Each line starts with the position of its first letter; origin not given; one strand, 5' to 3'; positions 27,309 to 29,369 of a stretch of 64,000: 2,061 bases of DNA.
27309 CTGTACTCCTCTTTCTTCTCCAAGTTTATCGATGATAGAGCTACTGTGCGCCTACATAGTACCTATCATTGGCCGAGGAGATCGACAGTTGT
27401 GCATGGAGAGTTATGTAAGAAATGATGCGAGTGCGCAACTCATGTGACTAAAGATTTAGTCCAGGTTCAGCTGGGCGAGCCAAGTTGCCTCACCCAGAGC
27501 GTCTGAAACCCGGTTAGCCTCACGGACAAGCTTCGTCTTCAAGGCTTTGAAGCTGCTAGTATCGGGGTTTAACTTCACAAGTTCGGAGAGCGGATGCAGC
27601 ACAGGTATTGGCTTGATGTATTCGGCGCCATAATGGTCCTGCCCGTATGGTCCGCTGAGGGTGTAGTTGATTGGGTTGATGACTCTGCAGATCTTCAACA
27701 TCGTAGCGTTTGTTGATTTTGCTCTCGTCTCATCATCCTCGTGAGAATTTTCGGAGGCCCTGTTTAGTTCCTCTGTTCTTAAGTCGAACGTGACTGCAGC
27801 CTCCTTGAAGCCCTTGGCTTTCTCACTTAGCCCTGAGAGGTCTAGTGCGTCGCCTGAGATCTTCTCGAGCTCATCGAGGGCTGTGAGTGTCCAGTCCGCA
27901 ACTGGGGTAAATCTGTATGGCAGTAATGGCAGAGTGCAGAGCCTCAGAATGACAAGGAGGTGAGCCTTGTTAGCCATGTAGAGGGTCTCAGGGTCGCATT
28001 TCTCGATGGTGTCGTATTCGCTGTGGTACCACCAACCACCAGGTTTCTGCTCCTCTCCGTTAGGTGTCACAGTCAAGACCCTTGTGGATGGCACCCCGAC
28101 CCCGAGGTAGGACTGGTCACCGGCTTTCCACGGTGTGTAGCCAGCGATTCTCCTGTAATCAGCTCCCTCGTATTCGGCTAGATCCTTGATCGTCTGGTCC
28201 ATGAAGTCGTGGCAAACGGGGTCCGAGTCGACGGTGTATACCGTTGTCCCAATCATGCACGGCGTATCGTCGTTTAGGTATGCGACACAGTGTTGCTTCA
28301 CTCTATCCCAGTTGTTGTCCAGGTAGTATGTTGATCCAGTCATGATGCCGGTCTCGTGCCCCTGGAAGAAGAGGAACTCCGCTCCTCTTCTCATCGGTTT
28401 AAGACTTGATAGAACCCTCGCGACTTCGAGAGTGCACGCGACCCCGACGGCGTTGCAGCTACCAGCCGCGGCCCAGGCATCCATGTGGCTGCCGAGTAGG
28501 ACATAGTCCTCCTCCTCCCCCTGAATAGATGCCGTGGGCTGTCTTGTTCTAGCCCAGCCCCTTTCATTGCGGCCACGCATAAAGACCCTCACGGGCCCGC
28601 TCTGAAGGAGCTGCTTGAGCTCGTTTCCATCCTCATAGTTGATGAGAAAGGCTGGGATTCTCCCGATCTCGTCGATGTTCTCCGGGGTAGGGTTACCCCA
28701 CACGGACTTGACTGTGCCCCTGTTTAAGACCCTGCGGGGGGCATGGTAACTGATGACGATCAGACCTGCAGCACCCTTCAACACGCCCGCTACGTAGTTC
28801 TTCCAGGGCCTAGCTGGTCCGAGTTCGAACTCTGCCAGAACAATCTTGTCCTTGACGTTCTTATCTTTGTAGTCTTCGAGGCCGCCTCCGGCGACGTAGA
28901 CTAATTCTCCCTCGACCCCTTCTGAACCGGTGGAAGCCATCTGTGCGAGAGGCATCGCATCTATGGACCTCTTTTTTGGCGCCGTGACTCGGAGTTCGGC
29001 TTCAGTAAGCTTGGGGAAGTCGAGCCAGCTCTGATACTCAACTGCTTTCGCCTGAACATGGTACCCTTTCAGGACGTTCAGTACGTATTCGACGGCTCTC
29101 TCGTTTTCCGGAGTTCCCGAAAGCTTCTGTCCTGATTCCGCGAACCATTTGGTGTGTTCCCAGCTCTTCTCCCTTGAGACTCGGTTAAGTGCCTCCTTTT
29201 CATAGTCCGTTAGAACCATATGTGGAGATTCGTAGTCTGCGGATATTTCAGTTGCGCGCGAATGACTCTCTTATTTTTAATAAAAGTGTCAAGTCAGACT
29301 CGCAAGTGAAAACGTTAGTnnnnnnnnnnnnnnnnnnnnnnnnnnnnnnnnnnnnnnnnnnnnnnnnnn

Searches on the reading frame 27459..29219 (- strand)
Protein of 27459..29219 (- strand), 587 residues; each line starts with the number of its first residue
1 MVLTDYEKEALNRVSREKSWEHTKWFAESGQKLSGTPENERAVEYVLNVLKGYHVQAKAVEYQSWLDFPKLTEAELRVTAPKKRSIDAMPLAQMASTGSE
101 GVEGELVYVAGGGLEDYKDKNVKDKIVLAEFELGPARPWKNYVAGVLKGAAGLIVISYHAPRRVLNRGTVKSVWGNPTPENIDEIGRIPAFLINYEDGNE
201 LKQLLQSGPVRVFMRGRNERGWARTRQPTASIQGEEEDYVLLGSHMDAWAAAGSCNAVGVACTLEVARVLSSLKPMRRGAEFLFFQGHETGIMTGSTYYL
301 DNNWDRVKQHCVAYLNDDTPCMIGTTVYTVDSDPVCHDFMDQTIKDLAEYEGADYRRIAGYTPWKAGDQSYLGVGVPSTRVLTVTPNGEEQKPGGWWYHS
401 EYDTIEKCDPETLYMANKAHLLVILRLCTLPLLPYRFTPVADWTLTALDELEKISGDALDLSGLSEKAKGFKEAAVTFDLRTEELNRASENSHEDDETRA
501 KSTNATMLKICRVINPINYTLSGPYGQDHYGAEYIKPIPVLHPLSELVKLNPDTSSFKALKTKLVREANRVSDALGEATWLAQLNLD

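Call 104: search_protein_families(library=pfam, proteins=[window:27459-29219:-], max_evalue=0.001)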
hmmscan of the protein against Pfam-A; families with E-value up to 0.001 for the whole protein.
window:27459-29219:- (587 aa): 2 families
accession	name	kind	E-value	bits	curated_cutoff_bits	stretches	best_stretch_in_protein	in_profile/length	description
PF04389.22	Peptidase_M28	-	3.3e-15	56.8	21.3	1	230-419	4-188/193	Peptidase family M28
PF02225.27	PA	-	3.3e-06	27.5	23.9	1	102-201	1-95/95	PA domain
